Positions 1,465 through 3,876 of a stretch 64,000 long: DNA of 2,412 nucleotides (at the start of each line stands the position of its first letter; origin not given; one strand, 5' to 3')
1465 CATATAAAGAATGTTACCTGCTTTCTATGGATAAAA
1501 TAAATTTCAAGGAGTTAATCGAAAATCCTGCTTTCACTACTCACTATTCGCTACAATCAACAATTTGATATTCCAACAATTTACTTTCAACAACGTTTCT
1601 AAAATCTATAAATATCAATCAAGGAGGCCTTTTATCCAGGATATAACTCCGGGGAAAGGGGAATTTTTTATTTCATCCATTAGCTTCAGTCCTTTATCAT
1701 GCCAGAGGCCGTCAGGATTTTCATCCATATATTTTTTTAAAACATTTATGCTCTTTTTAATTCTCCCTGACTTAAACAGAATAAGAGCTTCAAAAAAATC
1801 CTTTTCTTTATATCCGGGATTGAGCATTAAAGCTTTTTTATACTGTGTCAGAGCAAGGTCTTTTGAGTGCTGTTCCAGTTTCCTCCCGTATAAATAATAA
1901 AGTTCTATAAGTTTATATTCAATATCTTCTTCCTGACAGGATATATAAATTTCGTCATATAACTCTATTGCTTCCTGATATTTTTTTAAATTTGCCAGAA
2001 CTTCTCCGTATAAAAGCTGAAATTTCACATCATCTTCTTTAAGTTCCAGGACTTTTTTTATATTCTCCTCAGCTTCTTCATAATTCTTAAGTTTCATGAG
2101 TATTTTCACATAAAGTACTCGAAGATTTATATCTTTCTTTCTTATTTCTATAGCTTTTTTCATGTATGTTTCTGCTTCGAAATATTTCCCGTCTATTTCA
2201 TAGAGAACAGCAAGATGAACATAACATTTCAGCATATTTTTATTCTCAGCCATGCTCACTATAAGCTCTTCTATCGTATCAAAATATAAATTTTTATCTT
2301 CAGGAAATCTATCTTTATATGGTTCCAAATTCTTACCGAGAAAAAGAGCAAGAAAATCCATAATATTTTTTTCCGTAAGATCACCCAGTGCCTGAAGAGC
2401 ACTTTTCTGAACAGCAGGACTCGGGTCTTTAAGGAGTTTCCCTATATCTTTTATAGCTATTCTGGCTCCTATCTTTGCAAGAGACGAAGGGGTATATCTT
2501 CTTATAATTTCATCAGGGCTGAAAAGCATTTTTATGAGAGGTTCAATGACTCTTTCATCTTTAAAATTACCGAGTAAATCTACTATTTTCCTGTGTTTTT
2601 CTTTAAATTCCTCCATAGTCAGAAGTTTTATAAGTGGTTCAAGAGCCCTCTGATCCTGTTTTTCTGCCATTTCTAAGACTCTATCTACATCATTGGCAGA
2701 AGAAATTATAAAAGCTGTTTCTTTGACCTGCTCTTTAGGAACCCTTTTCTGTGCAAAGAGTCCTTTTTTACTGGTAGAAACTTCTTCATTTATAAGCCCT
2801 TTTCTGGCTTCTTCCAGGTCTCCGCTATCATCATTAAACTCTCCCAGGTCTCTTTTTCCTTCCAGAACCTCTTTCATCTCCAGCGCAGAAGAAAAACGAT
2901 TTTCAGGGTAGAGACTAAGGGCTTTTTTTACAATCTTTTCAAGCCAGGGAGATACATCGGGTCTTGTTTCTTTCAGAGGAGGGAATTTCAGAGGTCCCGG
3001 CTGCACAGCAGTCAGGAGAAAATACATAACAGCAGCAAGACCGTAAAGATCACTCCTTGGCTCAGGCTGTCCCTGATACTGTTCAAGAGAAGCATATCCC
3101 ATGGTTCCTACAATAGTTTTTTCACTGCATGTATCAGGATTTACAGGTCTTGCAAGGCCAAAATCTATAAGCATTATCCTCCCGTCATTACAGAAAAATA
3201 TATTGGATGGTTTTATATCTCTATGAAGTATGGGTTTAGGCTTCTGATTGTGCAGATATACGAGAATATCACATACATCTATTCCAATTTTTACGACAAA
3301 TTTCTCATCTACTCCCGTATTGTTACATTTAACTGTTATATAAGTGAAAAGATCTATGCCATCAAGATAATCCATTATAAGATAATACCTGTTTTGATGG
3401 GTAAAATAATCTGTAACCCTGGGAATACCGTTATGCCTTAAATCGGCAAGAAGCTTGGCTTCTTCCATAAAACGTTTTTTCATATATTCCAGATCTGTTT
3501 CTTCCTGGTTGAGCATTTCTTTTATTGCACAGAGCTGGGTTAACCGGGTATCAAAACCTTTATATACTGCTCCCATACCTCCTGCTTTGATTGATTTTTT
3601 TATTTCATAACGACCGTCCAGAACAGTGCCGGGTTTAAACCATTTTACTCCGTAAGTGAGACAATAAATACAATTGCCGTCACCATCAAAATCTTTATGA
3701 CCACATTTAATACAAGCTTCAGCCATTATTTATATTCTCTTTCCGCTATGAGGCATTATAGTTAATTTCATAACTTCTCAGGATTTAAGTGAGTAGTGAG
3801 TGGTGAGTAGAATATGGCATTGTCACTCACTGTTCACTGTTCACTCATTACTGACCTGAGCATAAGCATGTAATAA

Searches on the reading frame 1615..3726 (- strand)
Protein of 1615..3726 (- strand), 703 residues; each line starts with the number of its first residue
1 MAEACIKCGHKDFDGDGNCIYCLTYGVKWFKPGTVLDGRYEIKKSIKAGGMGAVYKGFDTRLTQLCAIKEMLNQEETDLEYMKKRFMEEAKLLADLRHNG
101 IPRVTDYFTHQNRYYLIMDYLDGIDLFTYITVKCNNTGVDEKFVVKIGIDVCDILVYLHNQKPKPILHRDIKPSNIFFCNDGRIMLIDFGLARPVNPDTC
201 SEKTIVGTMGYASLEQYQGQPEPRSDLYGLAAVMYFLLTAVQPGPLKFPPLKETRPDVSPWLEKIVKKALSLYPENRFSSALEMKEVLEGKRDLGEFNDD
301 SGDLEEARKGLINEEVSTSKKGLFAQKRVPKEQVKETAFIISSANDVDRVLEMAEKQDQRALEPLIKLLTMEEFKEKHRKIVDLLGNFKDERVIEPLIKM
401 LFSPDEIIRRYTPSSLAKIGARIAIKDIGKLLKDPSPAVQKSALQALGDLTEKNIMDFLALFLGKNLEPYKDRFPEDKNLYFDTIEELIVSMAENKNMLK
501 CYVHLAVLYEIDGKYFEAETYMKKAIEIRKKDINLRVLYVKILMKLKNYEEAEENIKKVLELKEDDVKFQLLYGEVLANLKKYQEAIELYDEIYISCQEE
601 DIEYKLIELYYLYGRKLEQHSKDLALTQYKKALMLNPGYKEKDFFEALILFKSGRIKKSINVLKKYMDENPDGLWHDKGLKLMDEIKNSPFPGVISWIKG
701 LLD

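Call 42: search_protein_families(library=pfam, proteins=[window:1615-3726:-], max_evalue=0.00001)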
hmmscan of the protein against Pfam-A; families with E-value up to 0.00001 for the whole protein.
window:1615-3726:- (703 aa): 16 families
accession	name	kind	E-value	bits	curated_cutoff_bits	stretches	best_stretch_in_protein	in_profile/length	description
PF00069.31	Pkinase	-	1.7e-36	126.4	31.7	1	40-245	1-198/263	Protein kinase domain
PF07714.23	PK_Tyr_Ser-Thr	-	2.4e-20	73.4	23.1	1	41-239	2-199/258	Protein tyrosine and serine/threonine kinase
PF14559.12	TPR_19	-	5.5e-15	55.9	25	0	513-565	5-57/68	Tetratricopeptide repeat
PF07719.23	TPR_2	-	1.3e-14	53.5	27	0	501-531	3-33/34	Tetratricopeptide repeat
PF13646.12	HEAT_2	-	4.2e-14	53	27.7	1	362-448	1-88/88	HEAT repeats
PF13181.12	TPR_8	-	1.1e-11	44.4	25.7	0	538-566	6-34/34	Tetratricopeptide repeat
PF13424.12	TPR_12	-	1.8e-11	44.5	30.1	0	572-633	8-72/77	Tetratricopeptide repeat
PF12895.13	ANAPC3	-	2.4e-10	41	27.2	0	505-558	29-81/82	Anaphase-promoting complex, cyclosome, subunit 3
PF13432.12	TPR_16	-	8.6e-10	39.3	32.7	1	542-595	6-59/65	Tetratricopeptide repeat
PF00515.34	TPR_1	-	1.1e-09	38.1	27.8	0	542-566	10-34/34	Tetratricopeptide repeat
PF13374.12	TPR_10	-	1.9e-09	37.7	27.5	0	499-531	2-34/42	Tetratricopeptide repeat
PF03109.22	ABC1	-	5.1e-09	36.1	22.9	1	75-199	106-221/244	ABC1 atypical kinase-like domain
PF13428.12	TPR_14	-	4.8e-08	33.4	23.5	0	569-597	3-31/44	Tetratricopeptide repeat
PF23914.1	TPR_CcmH_CycH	-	4.3e-07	30.3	42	0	517-601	68-155/158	Cytochrome c-type biogenesis protein H TPR domain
PF01636.29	APH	-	7.3e-06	26.3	23.2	0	161-194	165-199/239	Phosphotransferase enzyme family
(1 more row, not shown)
